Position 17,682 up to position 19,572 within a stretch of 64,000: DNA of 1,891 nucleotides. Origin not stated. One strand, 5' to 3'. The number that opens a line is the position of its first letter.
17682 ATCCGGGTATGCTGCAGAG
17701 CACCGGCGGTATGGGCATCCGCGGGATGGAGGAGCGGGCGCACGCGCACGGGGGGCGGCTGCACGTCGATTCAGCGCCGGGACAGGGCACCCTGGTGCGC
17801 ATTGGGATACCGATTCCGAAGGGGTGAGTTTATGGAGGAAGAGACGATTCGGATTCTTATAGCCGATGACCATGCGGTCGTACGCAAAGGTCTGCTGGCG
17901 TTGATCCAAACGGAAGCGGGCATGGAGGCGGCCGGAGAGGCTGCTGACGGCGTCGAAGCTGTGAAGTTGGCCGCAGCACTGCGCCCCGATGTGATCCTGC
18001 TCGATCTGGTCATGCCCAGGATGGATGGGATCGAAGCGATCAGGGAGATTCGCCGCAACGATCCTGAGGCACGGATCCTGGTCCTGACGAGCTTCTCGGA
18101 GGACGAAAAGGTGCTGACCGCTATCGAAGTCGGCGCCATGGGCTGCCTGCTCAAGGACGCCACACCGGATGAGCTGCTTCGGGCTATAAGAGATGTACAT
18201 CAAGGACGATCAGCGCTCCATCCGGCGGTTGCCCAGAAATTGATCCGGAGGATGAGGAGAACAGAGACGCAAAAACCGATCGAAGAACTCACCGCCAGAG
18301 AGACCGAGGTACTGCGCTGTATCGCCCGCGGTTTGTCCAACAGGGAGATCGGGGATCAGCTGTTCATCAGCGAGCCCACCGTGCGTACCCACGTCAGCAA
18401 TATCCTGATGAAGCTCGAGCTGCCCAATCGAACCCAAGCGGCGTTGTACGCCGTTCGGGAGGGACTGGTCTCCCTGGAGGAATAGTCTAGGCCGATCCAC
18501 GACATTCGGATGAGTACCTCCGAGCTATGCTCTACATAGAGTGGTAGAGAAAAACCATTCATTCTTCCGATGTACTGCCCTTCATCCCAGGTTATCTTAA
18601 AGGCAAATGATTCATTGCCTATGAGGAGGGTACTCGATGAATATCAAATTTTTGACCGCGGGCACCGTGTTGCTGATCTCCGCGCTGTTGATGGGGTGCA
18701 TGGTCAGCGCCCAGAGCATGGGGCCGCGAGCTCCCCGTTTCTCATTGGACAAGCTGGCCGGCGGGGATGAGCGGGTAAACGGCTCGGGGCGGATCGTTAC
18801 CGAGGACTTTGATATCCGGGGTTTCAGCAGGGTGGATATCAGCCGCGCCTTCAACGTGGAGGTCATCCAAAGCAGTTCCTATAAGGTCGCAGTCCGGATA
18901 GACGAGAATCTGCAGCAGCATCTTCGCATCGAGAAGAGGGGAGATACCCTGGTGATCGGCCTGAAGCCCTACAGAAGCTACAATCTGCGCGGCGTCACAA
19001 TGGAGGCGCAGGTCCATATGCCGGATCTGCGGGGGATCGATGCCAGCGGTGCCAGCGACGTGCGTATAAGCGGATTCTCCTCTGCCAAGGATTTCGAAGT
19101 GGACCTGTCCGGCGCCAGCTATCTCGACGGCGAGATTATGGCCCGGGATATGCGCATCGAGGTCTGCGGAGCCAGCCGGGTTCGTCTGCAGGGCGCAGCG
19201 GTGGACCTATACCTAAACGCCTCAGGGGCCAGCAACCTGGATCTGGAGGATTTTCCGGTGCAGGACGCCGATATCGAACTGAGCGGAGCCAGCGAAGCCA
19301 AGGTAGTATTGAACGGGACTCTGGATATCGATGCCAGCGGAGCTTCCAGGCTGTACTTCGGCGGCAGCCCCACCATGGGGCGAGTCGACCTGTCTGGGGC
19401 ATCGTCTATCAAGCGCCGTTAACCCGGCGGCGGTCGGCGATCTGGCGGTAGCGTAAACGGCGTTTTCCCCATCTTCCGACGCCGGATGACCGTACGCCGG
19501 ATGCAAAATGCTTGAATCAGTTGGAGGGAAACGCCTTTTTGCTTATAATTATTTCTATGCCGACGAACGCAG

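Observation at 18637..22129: Surface-protein cluster built around a DRG-like TGS GTPase with a degenerate G3 motif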

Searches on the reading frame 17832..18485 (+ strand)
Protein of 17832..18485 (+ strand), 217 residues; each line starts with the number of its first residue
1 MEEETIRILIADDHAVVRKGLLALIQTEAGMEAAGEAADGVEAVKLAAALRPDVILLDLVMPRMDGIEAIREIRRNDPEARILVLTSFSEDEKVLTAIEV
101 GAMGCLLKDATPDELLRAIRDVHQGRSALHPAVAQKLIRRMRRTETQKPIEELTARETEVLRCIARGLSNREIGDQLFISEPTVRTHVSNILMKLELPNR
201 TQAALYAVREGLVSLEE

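Call 49: search_protein_families(library=pfam, proteins=[window:17832-18485:+], max_evalue=0.001)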
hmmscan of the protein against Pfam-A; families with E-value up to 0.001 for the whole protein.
window:17832-18485:+ (217 aa): 6 families
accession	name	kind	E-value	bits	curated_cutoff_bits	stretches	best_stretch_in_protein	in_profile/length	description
PF00072.30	Response_reg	-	4.7e-30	104.4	30.2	1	8-120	1-111/111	Response regulator receiver domain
PF00196.25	GerE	-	5.9e-22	77.5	23.5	1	152-207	2-57/57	Bacterial regulatory proteins, luxR family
PF04545.22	Sigma70_r4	-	4.6e-05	23.3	24.1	1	150-195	2-48/50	Sigma-70, region 4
PF08281.18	Sigma70_r4_2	-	0.00032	20.7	25.7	0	150-195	8-54/54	Sigma-70, region 4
PF13384.12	HTH_23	-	0.00054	20.2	24.6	0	159-185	9-35/50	Homeodomain-like domain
PF13412.12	HTH_24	-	0.00085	19.3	21.9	0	159-189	7-39/48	Winged helix-turn-helix DNA-binding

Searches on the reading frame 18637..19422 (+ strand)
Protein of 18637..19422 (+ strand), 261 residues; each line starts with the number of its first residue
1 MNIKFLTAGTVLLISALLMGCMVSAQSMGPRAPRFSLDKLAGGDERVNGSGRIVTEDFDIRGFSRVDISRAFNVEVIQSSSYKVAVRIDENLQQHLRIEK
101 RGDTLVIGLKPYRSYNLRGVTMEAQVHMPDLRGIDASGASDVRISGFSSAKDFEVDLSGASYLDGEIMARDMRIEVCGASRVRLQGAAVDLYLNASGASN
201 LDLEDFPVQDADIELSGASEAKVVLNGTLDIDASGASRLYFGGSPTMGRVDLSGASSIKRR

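Call 3: search_protein_families(library=pfam, proteins=[window:18637-19422:+], max_evalue=0.01)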
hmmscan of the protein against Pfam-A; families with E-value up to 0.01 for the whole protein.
window:18637-19422:+ (261 aa): 1 family
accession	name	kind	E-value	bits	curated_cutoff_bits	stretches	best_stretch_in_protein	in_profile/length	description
PF10988.14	DUF2807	-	2.9e-35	122.1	24.2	1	63-245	2-181/181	Putative auto-transporter adhesin, head GIN domain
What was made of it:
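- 18637..19422 (+): DUF2807 (Toastrack) beta-helix protein, probable lipoprotein (LLMGC lipobox). Pfam PF10988, E 2.9e-35 (call 3).
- Checked: Gene 1, 18637-19422: DUF2807, E 2.9e-35 (call 3).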

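Call 4: search_protein_families(library=ncbifam, proteins=[window:18637-19422:+], max_evalue=0.01)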
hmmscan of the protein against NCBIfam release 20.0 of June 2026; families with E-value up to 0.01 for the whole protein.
window:18637-19422:+ (261 aa): 0 families
